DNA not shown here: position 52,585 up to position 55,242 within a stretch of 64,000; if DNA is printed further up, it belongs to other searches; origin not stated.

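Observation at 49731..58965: Secreted-protein island next to tRNA-Met: divergent paralogs, a DUF2341-LamG giant protein, a zinc-ribbon MTase and a C39-like secreted protein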

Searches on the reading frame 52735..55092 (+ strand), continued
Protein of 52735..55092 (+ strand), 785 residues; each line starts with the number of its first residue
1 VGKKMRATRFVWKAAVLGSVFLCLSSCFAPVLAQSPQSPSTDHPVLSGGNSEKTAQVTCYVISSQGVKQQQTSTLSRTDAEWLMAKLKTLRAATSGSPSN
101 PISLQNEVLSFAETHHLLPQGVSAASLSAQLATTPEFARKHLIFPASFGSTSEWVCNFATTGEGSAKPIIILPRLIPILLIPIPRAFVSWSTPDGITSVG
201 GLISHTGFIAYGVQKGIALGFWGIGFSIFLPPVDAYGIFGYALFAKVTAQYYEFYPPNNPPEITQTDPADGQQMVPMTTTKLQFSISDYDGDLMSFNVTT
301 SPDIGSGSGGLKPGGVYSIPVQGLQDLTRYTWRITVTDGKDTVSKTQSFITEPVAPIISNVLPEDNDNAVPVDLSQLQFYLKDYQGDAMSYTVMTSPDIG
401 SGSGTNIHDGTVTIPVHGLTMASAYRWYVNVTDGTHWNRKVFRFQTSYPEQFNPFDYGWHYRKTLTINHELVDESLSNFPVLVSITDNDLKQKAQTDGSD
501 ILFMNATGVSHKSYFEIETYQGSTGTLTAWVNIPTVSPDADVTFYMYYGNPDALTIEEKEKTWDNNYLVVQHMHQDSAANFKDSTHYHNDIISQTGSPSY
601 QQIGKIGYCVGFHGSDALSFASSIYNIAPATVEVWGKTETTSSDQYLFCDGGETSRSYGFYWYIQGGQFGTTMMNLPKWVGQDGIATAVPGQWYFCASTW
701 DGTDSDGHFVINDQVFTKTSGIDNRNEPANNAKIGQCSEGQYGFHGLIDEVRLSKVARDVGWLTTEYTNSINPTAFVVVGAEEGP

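Call 66: search_protein_families(library=pfam, proteins=[L053:12485-13402:-, L053:14001-14858:-], max_evalue=0.1)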
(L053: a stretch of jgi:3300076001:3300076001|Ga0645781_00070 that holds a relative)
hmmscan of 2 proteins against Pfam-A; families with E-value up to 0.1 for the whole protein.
L053:12485-13402:- (305 aa): 6 families
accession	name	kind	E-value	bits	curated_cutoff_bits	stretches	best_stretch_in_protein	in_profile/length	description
PF13240.11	Zn_Ribbon_1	-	2.8e-06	27.4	25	1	5-25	2-22/23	zinc-ribbon domain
PF12773.13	DZR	-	0.0008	20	27.3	1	5-27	1-23/45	Double zinc ribbon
PF18692.7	DUF5640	-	0.003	17.8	28.5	1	112-189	3-76/85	Family of unknown function (DUF5640)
PF24460.1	DUF7575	-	0.02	14.7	28.5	1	4-26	5-27/28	Domain of unknown function (DUF7575)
PF13248.11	Zn_ribbon_3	-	0.028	14.3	27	1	4-24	4-24/26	zinc-ribbon domain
PF18912.6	DZR_2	-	0.063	13.6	27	0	4-27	9-32/56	Double zinc ribbon domain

L053:14001-14858:- (285 aa): 9 families
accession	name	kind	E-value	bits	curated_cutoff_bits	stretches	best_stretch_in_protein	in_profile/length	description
PF13240.11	Zn_Ribbon_1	-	6.6e-06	26.2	25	1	5-26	2-23/23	zinc-ribbon domain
PF12773.13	DZR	-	9.1e-05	23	27.3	1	5-27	1-23/45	Double zinc ribbon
PF18692.7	DUF5640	-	0.00034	20.8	28.5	1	96-169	3-76/85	Family of unknown function (DUF5640)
PF20596.3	pAdhesive_11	-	0.0035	17.9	24.3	0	150-181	56-87/112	Putative adhesive domain (group 11)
PF13248.11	Zn_ribbon_3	-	0.0058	16.5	27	1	4-25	4-25/26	zinc-ribbon domain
PF17060.10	MPS2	-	0.014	14.9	28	1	47-114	297-370/395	Monopolar spindle protein 2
PF01529.25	DHHC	-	0.04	14.4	28.7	0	4-28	7-31/133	DHHC palmitoyltransferase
PF18912.6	DZR_2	-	0.055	13.8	27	1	5-29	24-49/56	Double zinc ribbon domain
PF22812.1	CR_prot_dom_plant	-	0.069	14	34.1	0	30-83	5-60/71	Plant cysteine-rich protein domain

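Call 69: search_protein_families(library=phrogs, proteins=[window:52735-55092:+], max_evalue=0.01)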
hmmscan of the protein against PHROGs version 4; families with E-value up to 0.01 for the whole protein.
window:52735-55092:+ (785 aa): 0 families

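Call 74: fold_search(model_id=the predicted structure, library=pdb)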
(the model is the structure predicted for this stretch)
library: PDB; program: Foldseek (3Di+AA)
matches with E <= 10: 1823; with E <= 0.001: 434
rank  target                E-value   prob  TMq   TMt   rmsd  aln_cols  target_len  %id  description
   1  5ho0                  5.4e-10  1.00  0.19  0.19  21.2       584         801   11  Crystal structure of AbnA (closed conformation), a GH43 extracellular arabinanase from Geobacillus stearothermophilus (released 2017-02-01)
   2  5ho2                  6.0e-10  1.00  0.21  0.21  23.7       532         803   12  Crystal structure of AbnA (open conformation), a GH43 extracellular arabinanase from Geobacillus stearothermophilus (released 2017-02-01)
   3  5hp6                  2.3e-09  1.00  0.20  0.19  22.2       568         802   12  Structure of AbnA, a GH43 extracellular arabinanase from Geobacillus stearothermophilus (a new conformational state) (released 2017-02-01)
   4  1n1s                  9.2e-09  1.00  0.22  0.26  23.4       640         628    8  Trypanosoma rangeli sialidase (released 2003-01-07)
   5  1mr5                  1.0e-08  1.00  0.20  0.24  23.2       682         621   10  Orthorhombic form of Trypanosoma cruzi trans-sialidase (released 2003-03-18)
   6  3b69                  1.1e-08  1.00  0.20  0.24  24.3       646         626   10  T cruzi Trans-sialidase complex with benzoylated NANA derivative (released 2008-05-13)
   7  2a75                  1.3e-08  1.00  0.22  0.27  23.8       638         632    9  Trypanosoma rangeli Sialidase In Complex With 2,3- Difluorosialic Acid (Covalent Intermediate) (released 2005-11-22)
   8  1ms1_A                1.3e-08  1.00  0.21  0.26  25.6       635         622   10  Monoclinic form of Trypanosoma cruzi trans-sialidase, in complex with 3-deoxy-2,3-dehydro-N-acetylneuraminic acid (DAN (released 2003-03-25)
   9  1wcs                  1.5e-08  1.00  0.21  0.25  24.6       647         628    8  A mutant of Trypanosoma rangeli sialidase displaying trans-sialidase activity (released 2004-12-15)
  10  1ms8_A                1.5e-08  1.00  0.21  0.26  30.1       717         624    8  Triclinic form of Trypanosoma cruzi trans-sialidase, in complex with 3-deoxy-2,3-dehydro-N-acetylneuraminic acid (DANA (released 2003-03-25)
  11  3pjq_A                2.6e-08  1.00  0.22  0.27  24.5       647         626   10  Trypanosoma cruzi trans-sialidase-like inactive isoform (including the natural mutation Tyr342His) in complex with lac (released 2011-06-08)
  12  2fhr                  2.6e-08  1.00  0.21  0.26  29.4       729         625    9  Trypanosoma Rangeli Sialidase In Complex With 2,3- Difluorosialic Acid (Covalent Intermediate) (released 2006-01-17)
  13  2ags                  3.9e-08  1.00  0.21  0.26  25.1       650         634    8  Trypanosoma rangeli Sialidase in Complex with 2-Keto-3-deoxy-D-glycero-D-galacto-2,3-difluoro-nononic acid (2,3-difluoro (released 2005-11-22)
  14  1s0i_A                4.5e-08  1.00  0.22  0.27  23.1       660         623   10  Trypanosoma cruzi trans-sialidase in complex with sialyl-lactose (Michaelis complex) (released 2004-05-18)
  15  1ms5_B                4.5e-08  1.00  0.21  0.27  25.7       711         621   10  Triclinic form of Trypanosoma cruzi trans-sialidase, soaked with N-acetylneuraminyl-a-2,3-thio-galactoside (NA-S-Gal) (released 2003-03-25)
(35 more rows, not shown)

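Call 84: find_encoding_contigs(protein=P0155, flank=7000, max_places=1)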
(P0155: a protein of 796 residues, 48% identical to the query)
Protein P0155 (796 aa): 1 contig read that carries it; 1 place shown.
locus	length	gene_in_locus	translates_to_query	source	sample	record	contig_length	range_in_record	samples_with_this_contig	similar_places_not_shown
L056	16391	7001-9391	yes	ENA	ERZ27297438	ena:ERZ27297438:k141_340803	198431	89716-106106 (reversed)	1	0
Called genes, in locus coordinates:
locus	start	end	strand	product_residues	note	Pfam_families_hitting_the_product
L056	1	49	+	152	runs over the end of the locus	PF01370:Epimerase, PF16363:GDP_Man_Dehyd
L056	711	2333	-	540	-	PF01943:Polysacc_synt, PF13440:Polysacc_synt_3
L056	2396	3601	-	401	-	PF00483:NTP_transferase, PF12804:NTP_transf_3, PF14602:Hexapep_2 (faint), PF25084:LbH_EIF2B, PF00132:Hexapep, PF25084:LbH_EIF2B, PF25087:GMPPB_C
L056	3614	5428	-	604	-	PF13230:GATase_4 (weak), PF13522:GATase_6, PF13537:GATase_7, PF01380:SIS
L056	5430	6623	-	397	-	PF00483:NTP_transferase, PF12804:NTP_transf_3, PF25084:LbH_EIF2B, PF00132:Hexapep, PF25087:GMPPB_C, PF00132:Hexapep (weak), PF24894:Hexapep_GlmU (weak), PF25084:LbH_EIF2B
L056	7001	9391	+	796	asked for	PF10102:DUF2341 (weak), PF13385:Laminin_G_3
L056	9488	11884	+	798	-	PF13385:Laminin_G_3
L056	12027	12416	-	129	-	-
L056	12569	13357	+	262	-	PF01887:SAM_HAT_N, PF20257:SAM_HAT_C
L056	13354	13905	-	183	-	PF01613:Flavin_Reduct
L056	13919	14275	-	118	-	PF04010:DUF357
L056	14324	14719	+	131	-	PF01978:TrmB (weak)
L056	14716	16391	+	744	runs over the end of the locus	PF03176:MMPL, PF12349:Sterol-sensing (faint), PF03176:MMPL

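Call 85: find_encoding_contigs(protein=P0183, flank=7000, max_places=1)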
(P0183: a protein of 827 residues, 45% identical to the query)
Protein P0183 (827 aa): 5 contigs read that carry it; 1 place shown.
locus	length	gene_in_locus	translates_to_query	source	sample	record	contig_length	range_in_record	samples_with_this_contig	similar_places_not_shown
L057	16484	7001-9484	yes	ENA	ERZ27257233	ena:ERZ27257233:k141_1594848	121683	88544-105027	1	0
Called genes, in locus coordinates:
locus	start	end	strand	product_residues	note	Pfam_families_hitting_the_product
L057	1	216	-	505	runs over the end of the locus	PF01467:CTP_transf_like, PF00294:PfkB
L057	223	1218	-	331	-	PF01073:3Beta_HSD, PF01370:Epimerase, PF02719:Polysacc_synt_2, PF04321:RmlD_sub_bind, PF05368:NmrA, PF13460:NAD_binding_10, PF16363:GDP_Man_Dehyd, PF07993:NAD_binding_4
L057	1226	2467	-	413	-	PF00266:Aminotran_5, PF01041:DegT_DnrJ_EryC1, PF01053:Cys_Met_Meta_PP (weak), PF01212:Beta_elim_lyase (weak)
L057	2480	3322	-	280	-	PF00248:Aldo_ket_red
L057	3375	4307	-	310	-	PF02779:Transket_pyr, PF02780:Transketolase_C, PF22613:Transketolase_C_1 (weak)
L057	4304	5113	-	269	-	PF00456:Transketolase_N, PF13292:DXP_synthase_N, PF00676:E1_dh, PF09364:XFP_N (weak)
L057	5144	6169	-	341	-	PF08240:ADH_N, PF16912:Glu_dehyd_C, PF00107:ADH_zinc_N, PF13602:ADH_zinc_N_2 (weak)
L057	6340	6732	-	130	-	PF13508:Acetyltransf_7 (weak)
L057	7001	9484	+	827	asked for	PF10102:DUF2341 (weak), PF13385:Laminin_G_3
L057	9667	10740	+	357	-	PF01467:CTP_transf_like, PF08645:PNK3P (weak)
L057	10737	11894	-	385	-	PF26337:Gtf3_C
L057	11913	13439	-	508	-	PF01943:Polysacc_synt, PF13440:Polysacc_synt_3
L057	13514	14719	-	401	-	PF00483:NTP_transferase, PF12804:NTP_transf_3, PF14602:Hexapep_2 (faint), PF25084:LbH_EIF2B, PF00132:Hexapep, PF25087:GMPPB_C, PF25084:LbH_EIF2B (weak)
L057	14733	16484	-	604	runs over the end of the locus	PF13522:GATase_6, PF13537:GATase_7, PF01380:SIS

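Call 86: find_encoding_contigs(protein=P0232, flank=7000, max_places=1)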
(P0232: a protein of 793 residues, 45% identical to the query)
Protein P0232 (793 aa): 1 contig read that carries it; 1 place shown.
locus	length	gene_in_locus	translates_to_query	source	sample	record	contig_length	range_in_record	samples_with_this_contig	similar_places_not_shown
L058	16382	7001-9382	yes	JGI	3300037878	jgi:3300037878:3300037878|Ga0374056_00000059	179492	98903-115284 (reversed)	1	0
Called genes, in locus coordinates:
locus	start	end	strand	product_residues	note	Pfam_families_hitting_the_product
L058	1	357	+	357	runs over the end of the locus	PF13528:Glyco_trans_1_3, PF04101:Glyco_tran_28_C (weak)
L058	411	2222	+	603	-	-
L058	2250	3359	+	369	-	PF13439:Glyco_transf_4, PF13579:Glyco_trans_4_4, PF20706:GT4-conflict, PF00534:Glycos_transf_1, PF13692:Glyco_trans_1_4, PF13524:Glyco_trans_1_2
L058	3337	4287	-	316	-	PF04055:Radical_SAM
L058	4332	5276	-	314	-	-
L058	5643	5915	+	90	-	PF00736:EF1_GNE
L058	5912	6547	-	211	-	PF12840:HTH_20 (weak), PF13412:HTH_24 (weak), PF24266:HTH_HVO_0163_N, PF09339:HTH_IclR (faint), PF01022:HTH_5 (faint)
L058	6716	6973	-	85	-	-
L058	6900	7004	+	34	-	-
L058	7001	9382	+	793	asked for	PF10102:DUF2341 (weak), PF13385:Laminin_G_3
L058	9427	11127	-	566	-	PF00749:tRNA-synt_1c, PF03950:tRNA-synt_1c_C, PF20974:tRNA-synt_1c_C2 (weak)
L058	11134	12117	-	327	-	PF00348:polyprenyl_synt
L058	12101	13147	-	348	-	PF00478:IMPDH (faint), PF01180:DHO_dh (faint), PF01070:FMN_dh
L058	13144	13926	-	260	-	PF00696:AA_kinase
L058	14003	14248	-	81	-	-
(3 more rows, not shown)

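Call 87: find_encoding_contigs(protein=P0186, flank=7000, max_places=1)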
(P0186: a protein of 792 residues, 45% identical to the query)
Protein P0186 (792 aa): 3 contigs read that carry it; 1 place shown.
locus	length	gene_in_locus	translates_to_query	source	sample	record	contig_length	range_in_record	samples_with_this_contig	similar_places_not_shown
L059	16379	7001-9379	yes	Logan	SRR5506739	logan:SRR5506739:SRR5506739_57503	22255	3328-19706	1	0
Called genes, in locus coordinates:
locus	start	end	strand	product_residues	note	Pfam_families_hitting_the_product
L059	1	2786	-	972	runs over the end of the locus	PF03104:DNA_pol_B_exo1 (weak), PF00136:DNA_pol_B (weak)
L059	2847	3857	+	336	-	PF00850:Hist_deacetyl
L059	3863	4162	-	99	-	-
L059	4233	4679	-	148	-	PF01467:CTP_transf_like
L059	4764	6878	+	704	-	PF22842:Pel9A-like_beta_helix (weak), PF05048:NosD, PF13229:Beta_helix, PF05048:NosD, PF00801:PKD, PF18911:PKD_4, PF22352:K319L-like_PKD (weak), PF18911:PKD_4, +1 more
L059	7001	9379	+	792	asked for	PF10102:DUF2341 (weak), PF13385:Laminin_G_3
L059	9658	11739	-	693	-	PF18911:PKD_4, PF00801:PKD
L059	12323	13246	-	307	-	PF13240:Zn_Ribbon_1 (weak)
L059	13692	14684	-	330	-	PF24517:CBM96, PF18911:PKD_4, PF00801:PKD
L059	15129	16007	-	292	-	PF01095:Pectinesterase (weak), PF05048:NosD, PF22842:Pel9A-like_beta_helix (weak), PF13229:Beta_helix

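Call 88: find_encoding_contigs(protein=P0218, flank=7000, max_places=1)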
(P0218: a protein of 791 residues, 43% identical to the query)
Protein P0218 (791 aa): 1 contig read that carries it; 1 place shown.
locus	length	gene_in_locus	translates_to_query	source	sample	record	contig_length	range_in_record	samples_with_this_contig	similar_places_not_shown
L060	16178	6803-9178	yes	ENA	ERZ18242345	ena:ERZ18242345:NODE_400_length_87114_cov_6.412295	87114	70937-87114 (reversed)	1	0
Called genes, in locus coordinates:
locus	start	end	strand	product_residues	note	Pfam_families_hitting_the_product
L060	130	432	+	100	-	-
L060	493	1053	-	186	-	-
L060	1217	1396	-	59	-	-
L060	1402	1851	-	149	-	-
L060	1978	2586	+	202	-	PF06195:DUF996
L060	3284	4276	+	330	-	PF01073:3Beta_HSD, PF01370:Epimerase, PF02719:Polysacc_synt_2 (weak), PF04321:RmlD_sub_bind, PF05368:NmrA (faint), PF13460:NAD_binding_10, PF16363:GDP_Man_Dehyd, PF07993:NAD_binding_4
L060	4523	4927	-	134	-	-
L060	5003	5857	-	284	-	-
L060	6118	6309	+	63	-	PF00313:CSD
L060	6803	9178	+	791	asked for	PF10102:DUF2341 (weak), PF13385:Laminin_G_3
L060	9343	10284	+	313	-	PF01073:3Beta_HSD, PF01370:Epimerase, PF02719:Polysacc_synt_2, PF04321:RmlD_sub_bind, PF05368:NmrA (weak), PF07993:NAD_binding_4 (weak), PF13460:NAD_binding_10, PF16363:GDP_Man_Dehyd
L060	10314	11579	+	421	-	PF03721:UDPG_MGDP_dh_N, PF03807:F420_oxidored (faint), PF00984:UDPG_MGDP_dh, PF03720:UDPG_MGDP_dh_C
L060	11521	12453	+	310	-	PF00483:NTP_transferase, PF12804:NTP_transf_3 (weak)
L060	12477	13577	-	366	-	PF00155:Aminotran_1_2 (weak), PF00266:Aminotran_5 (weak), PF01041:DegT_DnrJ_EryC1, PF01053:Cys_Met_Meta_PP, PF01212:Beta_elim_lyase (weak)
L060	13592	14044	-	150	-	PF25084:LbH_EIF2B (weak), PF25087:GMPPB_C (weak), PF00132:Hexapep, PF14602:Hexapep_2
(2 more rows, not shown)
